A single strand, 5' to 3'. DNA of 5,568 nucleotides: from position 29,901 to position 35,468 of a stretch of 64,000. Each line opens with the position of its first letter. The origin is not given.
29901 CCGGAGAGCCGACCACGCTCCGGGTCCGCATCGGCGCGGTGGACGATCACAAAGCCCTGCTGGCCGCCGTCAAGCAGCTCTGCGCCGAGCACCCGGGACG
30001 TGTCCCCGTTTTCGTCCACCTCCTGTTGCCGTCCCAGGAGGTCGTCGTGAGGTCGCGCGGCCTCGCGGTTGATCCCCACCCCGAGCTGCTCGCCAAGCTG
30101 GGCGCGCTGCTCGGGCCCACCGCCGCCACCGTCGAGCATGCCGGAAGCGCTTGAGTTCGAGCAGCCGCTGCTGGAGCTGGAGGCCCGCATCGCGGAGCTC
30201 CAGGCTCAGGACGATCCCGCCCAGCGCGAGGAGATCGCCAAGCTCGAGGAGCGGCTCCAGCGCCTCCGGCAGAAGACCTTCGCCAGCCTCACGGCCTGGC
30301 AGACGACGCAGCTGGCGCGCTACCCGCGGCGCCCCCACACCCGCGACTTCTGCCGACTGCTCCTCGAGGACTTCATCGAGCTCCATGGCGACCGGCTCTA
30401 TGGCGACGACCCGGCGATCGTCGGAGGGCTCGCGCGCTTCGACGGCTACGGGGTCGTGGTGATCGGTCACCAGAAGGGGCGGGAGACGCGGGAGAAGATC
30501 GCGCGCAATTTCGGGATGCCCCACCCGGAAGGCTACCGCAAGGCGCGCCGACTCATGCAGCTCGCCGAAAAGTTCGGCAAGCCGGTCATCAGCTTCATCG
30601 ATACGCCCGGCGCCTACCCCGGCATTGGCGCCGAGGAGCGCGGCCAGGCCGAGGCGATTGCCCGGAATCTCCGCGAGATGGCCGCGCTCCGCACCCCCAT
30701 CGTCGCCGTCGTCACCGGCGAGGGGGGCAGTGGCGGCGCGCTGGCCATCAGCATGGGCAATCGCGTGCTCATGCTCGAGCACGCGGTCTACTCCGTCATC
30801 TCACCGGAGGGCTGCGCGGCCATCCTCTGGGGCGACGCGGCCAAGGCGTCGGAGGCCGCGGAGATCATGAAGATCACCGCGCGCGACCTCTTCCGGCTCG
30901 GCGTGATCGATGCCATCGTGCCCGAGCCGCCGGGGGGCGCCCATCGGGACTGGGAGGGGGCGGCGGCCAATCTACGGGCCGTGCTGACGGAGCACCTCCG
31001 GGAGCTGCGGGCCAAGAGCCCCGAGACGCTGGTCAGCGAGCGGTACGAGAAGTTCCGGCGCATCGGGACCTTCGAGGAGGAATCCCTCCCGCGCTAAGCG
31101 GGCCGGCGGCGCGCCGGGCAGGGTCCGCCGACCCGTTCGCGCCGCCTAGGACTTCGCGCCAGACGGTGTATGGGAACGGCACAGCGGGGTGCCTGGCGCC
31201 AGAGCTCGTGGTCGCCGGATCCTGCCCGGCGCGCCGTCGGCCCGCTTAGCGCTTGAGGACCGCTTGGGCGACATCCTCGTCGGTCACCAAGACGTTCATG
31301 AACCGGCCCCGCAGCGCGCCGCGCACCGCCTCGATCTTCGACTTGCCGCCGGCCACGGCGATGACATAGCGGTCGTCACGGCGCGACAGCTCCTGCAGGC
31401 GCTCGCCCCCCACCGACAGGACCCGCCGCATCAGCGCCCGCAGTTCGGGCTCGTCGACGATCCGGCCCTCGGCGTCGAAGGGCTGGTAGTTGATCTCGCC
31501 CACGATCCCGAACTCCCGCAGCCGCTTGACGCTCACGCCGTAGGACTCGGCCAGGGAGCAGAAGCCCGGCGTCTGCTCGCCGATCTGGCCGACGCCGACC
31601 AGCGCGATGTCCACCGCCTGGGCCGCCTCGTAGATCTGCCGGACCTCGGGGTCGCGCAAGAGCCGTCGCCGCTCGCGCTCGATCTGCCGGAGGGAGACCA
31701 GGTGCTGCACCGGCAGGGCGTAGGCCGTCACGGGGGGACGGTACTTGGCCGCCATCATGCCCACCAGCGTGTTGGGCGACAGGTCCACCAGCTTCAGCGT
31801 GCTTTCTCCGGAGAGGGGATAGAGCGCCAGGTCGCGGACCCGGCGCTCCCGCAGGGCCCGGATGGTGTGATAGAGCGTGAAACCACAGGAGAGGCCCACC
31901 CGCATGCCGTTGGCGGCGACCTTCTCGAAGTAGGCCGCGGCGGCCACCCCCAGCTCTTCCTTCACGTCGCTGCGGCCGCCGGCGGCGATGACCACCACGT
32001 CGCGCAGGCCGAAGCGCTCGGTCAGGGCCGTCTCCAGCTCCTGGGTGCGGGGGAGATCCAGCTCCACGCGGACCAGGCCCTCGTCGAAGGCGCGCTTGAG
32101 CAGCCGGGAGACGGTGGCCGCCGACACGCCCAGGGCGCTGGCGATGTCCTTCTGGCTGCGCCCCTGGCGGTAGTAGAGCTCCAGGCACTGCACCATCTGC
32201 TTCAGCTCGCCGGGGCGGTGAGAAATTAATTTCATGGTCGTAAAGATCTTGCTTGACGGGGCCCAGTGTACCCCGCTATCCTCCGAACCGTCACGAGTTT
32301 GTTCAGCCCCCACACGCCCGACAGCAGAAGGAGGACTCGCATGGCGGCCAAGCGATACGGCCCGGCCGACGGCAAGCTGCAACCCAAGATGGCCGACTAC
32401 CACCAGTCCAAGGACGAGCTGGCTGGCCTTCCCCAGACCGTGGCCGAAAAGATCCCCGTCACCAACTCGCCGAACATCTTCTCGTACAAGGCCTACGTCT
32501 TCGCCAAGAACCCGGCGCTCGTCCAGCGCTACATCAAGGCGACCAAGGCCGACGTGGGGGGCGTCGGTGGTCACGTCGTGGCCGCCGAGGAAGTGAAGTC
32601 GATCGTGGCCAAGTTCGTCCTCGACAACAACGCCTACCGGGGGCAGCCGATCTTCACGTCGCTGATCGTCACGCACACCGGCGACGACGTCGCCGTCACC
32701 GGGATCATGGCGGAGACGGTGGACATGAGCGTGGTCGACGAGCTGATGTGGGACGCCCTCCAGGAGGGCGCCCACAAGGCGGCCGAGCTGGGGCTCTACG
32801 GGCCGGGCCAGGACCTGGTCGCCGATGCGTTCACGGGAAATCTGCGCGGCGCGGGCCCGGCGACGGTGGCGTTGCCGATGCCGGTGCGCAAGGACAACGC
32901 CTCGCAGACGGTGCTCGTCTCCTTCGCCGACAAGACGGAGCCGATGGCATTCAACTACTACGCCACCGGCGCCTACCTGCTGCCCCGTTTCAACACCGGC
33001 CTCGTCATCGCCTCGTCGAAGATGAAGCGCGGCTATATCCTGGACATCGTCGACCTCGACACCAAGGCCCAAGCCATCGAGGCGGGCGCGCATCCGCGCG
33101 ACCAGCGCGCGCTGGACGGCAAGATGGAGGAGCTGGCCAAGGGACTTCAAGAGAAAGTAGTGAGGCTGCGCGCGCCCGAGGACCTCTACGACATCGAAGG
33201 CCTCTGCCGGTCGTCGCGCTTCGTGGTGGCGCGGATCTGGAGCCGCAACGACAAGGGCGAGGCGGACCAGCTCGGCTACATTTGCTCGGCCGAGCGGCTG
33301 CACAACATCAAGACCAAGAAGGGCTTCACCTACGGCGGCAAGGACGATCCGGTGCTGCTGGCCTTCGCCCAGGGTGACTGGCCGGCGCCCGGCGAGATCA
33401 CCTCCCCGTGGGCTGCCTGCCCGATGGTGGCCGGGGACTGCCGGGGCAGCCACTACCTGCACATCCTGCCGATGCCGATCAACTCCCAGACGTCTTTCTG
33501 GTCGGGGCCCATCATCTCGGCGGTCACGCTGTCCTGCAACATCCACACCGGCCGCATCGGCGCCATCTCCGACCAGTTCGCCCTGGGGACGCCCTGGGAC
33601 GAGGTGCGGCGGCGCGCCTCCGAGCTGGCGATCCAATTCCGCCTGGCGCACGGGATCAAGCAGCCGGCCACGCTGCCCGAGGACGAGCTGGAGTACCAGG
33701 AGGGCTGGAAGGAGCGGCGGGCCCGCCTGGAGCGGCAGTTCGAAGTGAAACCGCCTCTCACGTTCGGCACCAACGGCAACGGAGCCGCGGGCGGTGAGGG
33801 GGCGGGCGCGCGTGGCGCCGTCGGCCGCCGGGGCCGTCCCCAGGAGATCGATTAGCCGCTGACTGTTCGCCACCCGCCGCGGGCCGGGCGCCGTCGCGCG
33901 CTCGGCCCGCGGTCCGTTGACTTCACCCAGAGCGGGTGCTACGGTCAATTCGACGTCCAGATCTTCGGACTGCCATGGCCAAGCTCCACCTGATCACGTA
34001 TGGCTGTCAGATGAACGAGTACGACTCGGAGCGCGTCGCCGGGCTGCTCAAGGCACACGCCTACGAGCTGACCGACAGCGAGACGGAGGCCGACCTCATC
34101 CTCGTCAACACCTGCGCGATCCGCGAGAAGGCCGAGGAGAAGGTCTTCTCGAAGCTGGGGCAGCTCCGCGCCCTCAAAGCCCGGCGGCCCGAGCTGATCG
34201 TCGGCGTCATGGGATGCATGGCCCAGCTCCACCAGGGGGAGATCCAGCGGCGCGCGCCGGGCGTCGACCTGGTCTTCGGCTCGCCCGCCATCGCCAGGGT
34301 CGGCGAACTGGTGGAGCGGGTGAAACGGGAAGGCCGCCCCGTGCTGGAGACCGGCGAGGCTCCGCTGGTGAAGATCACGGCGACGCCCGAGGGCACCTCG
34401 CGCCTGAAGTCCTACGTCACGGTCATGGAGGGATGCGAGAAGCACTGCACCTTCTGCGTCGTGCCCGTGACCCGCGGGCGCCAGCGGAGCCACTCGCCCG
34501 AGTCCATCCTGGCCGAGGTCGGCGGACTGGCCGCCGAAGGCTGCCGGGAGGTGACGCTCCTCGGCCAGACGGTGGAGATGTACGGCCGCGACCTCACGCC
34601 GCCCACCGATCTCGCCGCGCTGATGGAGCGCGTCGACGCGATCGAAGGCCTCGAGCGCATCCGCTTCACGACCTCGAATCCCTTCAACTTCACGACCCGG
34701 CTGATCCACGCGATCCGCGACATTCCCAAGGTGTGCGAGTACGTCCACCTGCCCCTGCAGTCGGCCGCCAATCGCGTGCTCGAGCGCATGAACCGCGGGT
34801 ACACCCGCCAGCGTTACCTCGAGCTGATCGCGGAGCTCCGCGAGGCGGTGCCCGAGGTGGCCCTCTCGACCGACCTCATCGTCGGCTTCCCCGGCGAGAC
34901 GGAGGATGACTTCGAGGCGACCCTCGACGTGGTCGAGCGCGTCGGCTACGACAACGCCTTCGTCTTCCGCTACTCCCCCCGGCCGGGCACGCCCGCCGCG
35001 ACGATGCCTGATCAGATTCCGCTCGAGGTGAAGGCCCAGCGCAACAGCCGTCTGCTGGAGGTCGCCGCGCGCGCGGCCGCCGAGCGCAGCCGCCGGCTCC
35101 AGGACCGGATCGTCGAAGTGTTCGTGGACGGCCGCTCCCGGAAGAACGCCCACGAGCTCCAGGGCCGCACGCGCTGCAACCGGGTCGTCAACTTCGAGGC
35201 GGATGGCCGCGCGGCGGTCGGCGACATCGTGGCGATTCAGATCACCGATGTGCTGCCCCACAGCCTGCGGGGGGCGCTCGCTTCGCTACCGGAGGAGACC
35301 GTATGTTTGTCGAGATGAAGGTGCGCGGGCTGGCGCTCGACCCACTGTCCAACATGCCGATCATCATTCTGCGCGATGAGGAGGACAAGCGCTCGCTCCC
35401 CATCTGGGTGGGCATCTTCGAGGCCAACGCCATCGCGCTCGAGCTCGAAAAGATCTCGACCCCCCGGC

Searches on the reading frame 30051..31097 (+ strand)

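Call 26: search_protein_families(library=pfam, proteins=[window:30051-31097:+], max_evalue=0.00001)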
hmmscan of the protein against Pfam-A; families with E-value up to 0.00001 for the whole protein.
window:30051-31097:+ (348 aa): 2 families
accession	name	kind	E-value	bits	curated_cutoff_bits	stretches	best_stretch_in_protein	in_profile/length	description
PF03255.19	ACCA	-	4.2e-143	476.6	23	1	34-339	2-310/310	Acetyl co-enzyme A carboxylase carboxyltransferase-like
PF01039.27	Carboxyl_trans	-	3.1e-16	59.5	22.3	1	122-270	283-427/493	Carboxyl transferase domain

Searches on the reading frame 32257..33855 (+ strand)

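Call 24: search_protein_families(library=pfam, proteins=[window:32257-33855:+], max_evalue=0.001)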
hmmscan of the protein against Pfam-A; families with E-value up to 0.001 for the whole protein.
window:32257-33855:+ (532 aa): 1 family
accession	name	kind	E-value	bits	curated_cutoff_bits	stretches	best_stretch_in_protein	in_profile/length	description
PF01950.21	FBPase_3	-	1.8e-75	254.8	25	1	95-496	6-361/361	Fructose-1,6-bisphosphatase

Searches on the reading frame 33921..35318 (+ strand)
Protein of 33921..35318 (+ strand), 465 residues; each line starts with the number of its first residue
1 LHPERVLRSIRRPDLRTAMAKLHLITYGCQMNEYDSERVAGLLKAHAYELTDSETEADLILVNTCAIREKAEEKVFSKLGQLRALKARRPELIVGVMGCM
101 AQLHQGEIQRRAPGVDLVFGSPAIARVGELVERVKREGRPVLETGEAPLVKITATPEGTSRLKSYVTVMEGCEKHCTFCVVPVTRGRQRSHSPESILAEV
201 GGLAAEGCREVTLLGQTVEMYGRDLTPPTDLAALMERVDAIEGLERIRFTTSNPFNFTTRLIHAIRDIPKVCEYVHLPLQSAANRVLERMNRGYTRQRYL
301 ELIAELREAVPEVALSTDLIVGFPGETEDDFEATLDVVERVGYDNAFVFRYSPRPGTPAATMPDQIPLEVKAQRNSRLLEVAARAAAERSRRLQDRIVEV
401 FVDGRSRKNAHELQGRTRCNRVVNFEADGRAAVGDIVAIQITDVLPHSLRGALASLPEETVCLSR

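Call 24: search_protein_families(library=pfam, proteins=[window:33921-35318:+], max_evalue=0.001)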
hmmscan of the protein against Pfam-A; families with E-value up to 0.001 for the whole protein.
window:33921-35318:+ (465 aa): 3 families
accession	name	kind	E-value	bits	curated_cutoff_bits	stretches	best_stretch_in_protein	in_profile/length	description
PF00919.26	UPF0004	-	1.8e-32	111.7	27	1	21-120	1-98/98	Uncharacterized protein family UPF0004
PF04055.27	Radical_SAM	-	1.9e-29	103.4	29.5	1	167-336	2-164/166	Radical SAM superfamily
PF01938.26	TRAM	-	7.8e-10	38.9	21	1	396-453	6-60/61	TRAM domain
